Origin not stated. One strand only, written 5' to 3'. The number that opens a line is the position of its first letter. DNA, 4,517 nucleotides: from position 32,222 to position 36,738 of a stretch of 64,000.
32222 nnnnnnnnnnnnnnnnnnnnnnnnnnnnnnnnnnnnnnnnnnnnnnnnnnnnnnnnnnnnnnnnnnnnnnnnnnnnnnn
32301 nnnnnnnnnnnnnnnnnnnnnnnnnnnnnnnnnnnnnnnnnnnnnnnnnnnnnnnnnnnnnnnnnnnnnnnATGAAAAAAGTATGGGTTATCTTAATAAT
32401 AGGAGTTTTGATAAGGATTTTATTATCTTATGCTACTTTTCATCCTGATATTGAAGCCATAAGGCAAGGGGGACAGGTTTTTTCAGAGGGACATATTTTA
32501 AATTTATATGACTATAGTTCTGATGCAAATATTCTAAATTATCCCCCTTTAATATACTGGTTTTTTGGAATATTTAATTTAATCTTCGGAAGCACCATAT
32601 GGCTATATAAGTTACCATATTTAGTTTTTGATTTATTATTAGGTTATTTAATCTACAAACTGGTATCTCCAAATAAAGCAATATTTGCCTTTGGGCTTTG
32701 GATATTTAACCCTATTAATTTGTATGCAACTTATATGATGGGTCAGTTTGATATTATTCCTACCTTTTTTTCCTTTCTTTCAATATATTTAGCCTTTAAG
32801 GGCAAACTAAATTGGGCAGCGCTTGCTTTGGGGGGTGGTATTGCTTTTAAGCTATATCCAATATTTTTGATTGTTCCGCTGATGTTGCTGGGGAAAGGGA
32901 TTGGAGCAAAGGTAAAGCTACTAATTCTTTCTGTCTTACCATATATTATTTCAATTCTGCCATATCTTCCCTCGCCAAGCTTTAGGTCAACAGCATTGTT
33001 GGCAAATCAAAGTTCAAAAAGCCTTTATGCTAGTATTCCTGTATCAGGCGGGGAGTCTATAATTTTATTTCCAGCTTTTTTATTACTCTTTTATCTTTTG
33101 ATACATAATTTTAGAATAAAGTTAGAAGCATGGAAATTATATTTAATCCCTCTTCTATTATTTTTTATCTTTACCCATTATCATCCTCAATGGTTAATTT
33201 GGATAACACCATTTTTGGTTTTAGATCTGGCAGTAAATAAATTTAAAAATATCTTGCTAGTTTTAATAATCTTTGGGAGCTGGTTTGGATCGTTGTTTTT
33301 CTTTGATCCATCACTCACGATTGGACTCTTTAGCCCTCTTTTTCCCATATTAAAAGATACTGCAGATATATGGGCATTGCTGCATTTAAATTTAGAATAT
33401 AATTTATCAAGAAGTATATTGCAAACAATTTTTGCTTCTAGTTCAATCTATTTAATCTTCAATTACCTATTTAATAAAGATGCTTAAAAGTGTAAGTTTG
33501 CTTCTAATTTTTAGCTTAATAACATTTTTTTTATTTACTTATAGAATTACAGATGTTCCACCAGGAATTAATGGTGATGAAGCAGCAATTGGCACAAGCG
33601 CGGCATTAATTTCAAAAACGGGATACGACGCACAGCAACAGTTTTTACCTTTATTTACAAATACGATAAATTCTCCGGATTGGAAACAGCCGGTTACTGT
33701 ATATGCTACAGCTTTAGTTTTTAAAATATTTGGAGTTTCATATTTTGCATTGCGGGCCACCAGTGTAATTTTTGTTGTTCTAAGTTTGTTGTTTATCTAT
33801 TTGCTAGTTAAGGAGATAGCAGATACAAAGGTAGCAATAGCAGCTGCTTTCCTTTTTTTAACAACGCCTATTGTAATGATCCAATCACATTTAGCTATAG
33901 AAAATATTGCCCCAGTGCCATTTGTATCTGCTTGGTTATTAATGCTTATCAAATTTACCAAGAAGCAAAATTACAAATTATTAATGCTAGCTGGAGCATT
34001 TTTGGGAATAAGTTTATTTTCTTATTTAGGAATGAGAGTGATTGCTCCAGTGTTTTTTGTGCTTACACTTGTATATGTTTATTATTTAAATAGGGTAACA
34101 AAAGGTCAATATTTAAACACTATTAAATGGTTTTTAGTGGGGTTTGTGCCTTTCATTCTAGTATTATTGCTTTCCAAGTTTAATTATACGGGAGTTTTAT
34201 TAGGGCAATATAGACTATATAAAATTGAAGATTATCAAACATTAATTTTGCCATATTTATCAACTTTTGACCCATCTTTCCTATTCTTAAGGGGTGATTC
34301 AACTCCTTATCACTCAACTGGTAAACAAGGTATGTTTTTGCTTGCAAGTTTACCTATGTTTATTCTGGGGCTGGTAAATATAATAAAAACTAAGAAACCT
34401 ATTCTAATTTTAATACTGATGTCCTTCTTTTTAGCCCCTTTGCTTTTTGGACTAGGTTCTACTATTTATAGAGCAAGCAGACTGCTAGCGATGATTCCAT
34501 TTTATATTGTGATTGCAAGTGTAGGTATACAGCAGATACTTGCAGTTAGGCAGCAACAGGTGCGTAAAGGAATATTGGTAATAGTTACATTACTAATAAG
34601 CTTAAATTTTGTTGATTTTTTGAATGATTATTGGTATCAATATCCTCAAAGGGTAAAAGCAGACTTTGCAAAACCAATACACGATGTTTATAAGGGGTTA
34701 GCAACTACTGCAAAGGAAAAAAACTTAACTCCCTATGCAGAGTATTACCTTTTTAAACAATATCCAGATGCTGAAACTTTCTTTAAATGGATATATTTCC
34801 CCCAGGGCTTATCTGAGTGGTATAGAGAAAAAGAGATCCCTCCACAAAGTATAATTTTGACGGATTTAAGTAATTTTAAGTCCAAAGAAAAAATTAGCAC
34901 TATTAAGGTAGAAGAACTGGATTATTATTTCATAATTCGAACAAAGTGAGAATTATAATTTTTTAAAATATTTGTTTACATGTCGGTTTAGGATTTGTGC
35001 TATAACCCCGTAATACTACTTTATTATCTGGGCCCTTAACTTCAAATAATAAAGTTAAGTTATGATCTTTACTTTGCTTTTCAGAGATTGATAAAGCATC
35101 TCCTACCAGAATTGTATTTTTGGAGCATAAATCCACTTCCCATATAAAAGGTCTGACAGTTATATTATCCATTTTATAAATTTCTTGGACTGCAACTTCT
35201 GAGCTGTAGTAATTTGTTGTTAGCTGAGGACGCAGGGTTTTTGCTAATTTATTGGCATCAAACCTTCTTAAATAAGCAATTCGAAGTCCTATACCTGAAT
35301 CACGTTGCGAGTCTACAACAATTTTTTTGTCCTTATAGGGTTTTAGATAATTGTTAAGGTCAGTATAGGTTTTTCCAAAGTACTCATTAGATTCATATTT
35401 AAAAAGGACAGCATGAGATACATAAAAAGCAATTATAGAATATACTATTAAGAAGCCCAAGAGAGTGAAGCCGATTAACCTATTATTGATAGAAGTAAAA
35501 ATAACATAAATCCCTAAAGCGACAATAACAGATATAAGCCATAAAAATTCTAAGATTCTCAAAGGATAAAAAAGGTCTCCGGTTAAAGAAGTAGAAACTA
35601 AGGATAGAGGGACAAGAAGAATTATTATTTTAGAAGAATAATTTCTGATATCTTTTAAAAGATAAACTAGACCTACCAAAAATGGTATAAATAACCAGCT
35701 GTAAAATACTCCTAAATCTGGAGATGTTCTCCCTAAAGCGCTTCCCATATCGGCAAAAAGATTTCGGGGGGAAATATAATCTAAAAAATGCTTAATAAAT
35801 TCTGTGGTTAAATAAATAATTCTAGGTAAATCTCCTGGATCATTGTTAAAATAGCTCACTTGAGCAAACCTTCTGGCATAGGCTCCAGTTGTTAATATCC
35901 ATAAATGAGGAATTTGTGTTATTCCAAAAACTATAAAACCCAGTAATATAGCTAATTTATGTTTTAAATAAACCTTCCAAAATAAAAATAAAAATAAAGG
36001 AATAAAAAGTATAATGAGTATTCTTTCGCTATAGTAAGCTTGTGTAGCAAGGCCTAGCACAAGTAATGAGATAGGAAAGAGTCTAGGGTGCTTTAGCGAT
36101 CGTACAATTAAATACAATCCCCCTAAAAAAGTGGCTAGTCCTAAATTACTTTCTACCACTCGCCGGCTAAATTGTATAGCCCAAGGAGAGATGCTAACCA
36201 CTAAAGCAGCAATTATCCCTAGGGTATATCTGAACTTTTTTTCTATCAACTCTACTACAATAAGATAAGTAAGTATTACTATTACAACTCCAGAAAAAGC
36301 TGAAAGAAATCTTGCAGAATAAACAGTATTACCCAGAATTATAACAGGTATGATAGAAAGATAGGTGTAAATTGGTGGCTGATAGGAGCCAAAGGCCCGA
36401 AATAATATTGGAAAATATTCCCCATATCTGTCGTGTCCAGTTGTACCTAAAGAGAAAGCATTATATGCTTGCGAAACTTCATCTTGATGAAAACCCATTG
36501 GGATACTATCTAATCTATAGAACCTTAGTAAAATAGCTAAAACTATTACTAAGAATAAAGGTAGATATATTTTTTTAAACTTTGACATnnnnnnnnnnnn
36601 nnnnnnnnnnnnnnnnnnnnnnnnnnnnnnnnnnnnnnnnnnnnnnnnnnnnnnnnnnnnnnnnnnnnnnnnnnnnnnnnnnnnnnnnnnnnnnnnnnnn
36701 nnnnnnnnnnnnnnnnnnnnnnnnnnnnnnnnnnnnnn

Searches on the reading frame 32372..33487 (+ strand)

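Call 15: search_protein_families(library=pfam, proteins=[window:32372-33487:+], max_evalue=0.001)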
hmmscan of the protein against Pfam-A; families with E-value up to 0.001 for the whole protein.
window:32372-33487:+ (371 aa): 2 families
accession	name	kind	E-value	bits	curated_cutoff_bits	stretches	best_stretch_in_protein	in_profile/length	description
PF13231.12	PMT_2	-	4.1e-05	24.3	26.1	1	58-172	3-127/160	Dolichyl-phosphate-mannose-protein mannosyltransferase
PF05007.19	Mannosyl_trans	-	0.00014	22.3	23.4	1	124-173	5-54/259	Mannosyltransferase (PIG-M)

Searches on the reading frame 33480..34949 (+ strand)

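Call 15: search_protein_families(library=pfam, proteins=[window:33480-34949:+], max_evalue=0.001)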
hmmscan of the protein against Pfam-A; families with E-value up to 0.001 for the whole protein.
window:33480-34949:+ (489 aa): 2 families
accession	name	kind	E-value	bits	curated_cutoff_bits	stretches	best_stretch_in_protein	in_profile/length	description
PF13231.12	PMT_2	-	2.3e-14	54.4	26.1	1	71-225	4-157/160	Dolichyl-phosphate-mannose-protein mannosyltransferase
PF02366.24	PMT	-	2.6e-06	27.6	22.7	1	12-228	4-228/245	Dolichyl-phosphate-mannose-protein mannosyltransferase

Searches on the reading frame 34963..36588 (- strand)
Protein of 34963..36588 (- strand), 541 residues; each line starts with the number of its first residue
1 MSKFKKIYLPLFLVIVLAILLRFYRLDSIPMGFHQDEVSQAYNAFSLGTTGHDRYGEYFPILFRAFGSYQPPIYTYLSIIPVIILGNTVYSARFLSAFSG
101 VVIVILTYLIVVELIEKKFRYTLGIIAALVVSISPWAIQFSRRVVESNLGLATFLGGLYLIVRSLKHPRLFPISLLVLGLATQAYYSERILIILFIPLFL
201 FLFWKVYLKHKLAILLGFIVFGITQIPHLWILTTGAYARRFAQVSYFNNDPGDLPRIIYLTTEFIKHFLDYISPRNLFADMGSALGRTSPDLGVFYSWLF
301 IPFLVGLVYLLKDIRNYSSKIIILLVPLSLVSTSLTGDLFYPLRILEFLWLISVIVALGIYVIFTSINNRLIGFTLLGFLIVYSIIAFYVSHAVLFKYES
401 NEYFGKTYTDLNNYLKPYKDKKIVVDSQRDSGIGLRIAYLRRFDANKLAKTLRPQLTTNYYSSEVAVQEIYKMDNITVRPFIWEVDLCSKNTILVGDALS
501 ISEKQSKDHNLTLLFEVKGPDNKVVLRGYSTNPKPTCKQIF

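Call 15: search_protein_families(library=pfam, proteins=[window:34963-36588:-], max_evalue=0.001)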
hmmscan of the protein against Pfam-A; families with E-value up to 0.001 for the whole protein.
window:34963-36588:- (541 aa): 1 family
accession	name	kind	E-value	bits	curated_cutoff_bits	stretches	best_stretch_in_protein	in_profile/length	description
PF13231.12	PMT_2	-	2.3e-08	34.8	26.1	1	70-230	2-159/160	Dolichyl-phosphate-mannose-protein mannosyltransferase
